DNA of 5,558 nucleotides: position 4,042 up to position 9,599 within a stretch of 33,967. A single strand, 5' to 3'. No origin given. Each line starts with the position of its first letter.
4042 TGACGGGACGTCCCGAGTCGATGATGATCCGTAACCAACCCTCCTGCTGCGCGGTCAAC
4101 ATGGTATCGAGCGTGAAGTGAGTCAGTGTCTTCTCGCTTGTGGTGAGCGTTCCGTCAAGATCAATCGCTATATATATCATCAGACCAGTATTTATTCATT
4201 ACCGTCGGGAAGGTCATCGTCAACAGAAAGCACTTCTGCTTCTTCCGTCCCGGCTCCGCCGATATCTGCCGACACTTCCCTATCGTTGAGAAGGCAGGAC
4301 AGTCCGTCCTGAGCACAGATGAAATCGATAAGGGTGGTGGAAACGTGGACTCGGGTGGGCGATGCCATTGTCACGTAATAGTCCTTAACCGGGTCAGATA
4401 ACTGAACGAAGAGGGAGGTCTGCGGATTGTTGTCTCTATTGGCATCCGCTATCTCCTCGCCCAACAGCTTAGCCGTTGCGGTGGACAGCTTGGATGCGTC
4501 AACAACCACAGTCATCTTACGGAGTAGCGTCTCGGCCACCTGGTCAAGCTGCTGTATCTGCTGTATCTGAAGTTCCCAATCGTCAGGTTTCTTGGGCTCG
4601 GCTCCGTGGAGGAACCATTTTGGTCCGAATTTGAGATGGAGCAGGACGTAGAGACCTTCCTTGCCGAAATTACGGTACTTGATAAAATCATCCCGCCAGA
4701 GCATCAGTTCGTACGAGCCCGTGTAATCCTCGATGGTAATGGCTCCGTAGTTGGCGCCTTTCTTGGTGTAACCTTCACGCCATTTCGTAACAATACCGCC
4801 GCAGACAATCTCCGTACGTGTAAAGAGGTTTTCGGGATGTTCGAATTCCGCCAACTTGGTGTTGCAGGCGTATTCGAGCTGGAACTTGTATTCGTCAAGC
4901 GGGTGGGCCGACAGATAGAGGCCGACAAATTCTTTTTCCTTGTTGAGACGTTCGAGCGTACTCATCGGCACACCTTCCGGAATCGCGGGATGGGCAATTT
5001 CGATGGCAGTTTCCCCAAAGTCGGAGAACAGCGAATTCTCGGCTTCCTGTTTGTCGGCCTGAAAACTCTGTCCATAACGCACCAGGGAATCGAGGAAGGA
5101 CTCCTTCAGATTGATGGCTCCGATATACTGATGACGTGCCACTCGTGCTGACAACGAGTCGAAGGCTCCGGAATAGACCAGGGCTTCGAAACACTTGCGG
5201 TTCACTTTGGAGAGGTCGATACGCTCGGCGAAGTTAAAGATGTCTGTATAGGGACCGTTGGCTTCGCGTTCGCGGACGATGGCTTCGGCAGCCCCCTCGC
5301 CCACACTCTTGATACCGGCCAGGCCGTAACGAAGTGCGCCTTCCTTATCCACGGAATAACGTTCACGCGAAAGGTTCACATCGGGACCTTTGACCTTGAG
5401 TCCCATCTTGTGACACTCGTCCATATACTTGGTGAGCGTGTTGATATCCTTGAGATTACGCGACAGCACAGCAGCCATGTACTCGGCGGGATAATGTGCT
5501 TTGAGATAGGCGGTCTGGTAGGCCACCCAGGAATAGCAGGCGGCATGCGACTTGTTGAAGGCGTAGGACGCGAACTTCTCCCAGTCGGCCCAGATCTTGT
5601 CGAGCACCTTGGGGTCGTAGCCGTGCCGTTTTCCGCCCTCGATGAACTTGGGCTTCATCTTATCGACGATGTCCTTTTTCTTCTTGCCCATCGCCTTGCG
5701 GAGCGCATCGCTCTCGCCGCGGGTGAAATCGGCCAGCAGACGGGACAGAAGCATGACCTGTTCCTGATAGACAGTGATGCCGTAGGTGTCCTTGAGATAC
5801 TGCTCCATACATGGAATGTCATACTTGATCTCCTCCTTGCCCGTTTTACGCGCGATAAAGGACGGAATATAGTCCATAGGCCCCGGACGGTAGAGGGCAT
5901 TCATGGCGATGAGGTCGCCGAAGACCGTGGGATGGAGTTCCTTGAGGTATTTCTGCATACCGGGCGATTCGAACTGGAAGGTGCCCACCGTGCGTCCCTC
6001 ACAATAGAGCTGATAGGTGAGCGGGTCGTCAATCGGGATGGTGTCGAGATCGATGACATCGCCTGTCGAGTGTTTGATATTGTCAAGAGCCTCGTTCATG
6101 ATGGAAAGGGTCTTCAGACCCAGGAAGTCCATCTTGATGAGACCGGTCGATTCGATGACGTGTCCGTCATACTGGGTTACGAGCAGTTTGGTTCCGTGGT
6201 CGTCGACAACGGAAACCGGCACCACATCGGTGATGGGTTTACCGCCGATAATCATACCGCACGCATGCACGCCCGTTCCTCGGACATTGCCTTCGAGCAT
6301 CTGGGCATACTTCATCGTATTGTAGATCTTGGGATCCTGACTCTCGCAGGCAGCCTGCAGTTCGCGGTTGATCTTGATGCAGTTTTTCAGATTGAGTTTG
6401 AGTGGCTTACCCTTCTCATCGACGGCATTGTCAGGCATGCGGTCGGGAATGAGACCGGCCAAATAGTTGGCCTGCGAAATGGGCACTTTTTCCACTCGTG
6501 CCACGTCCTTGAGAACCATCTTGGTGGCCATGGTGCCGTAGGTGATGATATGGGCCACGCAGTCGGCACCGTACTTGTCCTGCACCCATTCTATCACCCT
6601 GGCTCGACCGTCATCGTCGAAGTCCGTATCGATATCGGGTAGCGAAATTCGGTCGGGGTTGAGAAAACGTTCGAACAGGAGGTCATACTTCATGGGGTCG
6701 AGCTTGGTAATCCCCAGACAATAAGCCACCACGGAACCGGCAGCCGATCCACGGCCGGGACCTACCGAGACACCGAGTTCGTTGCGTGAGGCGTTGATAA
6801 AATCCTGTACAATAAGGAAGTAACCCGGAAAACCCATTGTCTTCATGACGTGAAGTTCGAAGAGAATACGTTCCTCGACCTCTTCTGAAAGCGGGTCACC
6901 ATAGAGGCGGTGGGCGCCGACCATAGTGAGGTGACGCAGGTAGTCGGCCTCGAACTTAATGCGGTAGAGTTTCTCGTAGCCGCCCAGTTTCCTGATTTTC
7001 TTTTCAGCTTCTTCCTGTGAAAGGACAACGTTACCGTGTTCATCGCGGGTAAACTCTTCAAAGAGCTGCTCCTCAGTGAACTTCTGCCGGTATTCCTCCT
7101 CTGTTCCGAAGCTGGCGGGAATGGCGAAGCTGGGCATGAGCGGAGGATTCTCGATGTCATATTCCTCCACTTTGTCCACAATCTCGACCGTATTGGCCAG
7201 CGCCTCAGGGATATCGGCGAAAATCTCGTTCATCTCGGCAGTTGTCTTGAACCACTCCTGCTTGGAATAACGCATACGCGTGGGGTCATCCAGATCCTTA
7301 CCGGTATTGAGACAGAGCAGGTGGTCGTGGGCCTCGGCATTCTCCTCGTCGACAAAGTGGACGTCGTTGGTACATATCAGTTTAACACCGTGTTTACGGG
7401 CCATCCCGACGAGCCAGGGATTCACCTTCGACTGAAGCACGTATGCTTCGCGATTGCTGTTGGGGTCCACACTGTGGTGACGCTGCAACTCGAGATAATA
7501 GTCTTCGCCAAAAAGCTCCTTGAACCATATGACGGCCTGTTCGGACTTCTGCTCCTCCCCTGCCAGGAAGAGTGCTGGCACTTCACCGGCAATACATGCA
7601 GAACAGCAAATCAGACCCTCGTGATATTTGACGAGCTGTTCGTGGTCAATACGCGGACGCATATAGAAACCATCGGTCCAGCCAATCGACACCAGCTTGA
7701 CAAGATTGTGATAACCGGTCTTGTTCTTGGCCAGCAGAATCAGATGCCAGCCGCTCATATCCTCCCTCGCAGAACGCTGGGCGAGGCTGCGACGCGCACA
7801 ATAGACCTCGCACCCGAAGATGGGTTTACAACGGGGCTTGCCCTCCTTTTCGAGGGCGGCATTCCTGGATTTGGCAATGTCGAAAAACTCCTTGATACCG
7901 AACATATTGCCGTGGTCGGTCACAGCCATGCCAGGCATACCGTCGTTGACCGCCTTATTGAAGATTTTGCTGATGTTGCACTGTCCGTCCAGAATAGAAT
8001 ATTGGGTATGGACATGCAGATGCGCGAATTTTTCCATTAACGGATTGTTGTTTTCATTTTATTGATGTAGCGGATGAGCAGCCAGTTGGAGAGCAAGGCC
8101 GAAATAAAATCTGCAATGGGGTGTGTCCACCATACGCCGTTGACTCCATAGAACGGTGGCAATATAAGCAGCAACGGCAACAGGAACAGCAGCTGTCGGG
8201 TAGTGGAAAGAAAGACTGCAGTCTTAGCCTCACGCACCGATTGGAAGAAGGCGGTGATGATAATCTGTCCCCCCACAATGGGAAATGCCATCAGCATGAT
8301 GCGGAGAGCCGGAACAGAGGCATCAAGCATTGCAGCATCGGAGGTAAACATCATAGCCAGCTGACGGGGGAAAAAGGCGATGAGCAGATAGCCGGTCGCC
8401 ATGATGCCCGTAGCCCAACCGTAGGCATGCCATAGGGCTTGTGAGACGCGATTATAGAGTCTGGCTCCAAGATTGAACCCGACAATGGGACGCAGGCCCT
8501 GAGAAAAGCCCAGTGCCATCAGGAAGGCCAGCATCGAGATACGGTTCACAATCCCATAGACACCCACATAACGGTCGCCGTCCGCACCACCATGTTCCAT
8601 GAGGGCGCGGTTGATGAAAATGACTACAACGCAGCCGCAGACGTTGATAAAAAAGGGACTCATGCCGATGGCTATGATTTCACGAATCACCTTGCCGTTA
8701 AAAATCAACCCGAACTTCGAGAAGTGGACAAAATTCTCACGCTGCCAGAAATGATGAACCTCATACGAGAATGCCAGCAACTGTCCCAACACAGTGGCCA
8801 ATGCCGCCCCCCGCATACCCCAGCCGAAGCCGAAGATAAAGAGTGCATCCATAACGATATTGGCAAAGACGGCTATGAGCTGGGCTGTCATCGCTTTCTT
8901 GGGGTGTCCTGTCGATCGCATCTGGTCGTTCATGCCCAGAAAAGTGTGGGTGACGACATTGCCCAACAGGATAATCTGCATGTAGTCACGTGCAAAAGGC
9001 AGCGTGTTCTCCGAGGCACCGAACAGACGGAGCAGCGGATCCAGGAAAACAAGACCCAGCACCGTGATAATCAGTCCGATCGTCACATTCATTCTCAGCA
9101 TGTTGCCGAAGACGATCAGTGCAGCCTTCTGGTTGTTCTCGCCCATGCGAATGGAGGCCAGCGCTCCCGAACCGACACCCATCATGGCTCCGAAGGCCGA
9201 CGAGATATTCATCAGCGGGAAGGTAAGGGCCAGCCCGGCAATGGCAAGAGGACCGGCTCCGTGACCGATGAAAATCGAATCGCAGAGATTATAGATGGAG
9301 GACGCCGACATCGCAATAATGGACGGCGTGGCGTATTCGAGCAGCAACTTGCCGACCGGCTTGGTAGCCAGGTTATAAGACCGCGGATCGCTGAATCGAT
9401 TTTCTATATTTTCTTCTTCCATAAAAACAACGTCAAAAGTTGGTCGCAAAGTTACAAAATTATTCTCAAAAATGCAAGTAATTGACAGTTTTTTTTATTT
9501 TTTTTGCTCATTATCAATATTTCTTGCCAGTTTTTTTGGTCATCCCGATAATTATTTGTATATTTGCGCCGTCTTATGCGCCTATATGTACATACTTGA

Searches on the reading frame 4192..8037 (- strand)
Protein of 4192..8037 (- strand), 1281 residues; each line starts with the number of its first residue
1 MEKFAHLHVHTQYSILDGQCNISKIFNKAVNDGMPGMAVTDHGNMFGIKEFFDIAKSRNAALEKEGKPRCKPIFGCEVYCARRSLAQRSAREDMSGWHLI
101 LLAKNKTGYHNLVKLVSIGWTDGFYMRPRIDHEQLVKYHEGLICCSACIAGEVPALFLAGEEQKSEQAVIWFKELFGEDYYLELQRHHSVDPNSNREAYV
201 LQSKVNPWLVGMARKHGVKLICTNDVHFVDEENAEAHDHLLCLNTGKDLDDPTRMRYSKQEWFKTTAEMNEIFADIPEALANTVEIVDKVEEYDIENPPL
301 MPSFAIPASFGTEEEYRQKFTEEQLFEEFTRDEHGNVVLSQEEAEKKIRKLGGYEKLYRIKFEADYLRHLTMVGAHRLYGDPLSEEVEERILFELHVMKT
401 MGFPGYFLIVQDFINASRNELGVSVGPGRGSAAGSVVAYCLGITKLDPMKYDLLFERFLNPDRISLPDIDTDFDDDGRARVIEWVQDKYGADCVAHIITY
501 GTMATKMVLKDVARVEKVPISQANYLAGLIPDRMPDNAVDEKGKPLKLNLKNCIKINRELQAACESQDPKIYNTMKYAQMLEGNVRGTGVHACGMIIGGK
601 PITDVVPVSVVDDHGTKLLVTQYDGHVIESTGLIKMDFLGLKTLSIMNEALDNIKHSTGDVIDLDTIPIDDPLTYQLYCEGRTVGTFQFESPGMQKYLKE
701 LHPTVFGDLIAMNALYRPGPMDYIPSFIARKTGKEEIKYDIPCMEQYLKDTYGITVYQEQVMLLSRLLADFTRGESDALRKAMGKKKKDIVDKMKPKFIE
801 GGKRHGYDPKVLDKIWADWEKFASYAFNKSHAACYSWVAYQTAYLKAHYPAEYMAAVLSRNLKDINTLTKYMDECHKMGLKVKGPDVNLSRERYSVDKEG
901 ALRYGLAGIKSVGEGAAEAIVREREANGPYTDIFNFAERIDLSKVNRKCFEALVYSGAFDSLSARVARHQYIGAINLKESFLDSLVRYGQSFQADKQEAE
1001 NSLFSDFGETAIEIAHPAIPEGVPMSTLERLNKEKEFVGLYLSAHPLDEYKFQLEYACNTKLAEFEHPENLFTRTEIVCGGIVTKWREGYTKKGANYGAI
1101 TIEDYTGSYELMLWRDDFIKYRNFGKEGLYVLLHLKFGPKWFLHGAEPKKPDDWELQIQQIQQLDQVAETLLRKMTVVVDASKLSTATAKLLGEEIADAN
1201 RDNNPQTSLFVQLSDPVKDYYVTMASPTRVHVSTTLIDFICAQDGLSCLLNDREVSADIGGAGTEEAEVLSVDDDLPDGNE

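Call 8: search_protein_families(library=pfam, proteins=[window:4192-8037:-])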
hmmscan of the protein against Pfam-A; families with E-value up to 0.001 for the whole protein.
window:4192-8037:- (1281 aa): 4 families
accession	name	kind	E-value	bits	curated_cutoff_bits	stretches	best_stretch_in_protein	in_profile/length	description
PF07733.18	DNA_pol3_alpha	-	9.8e-86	288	23.9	1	365-640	1-260/260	Bacterial DNA polymerase III alpha NTPase domain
PF17657.6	DNA_pol3_finger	-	6.9e-57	191.8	22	1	643-805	1-165/166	Bacterial DNA polymerase III alpha subunit finger domain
PF02811.25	PHP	-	2.5e-51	174.7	26.4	1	6-187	1-164/164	PHP domain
PF14579.12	HHH_6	-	1.6e-26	92.8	25.6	1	879-964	1-85/90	Helix-hairpin-helix motif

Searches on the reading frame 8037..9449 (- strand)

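Call 8: search_protein_families(library=pfam, proteins=[window:8037-9449:-])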
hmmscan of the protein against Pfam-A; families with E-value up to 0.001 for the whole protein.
window:8037-9449:- (470 aa): 1 family
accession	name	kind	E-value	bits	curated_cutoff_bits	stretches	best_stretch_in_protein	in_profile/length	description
PF01554.23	MatE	-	1.9e-40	138.6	24.9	2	42-202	1-160/161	MatE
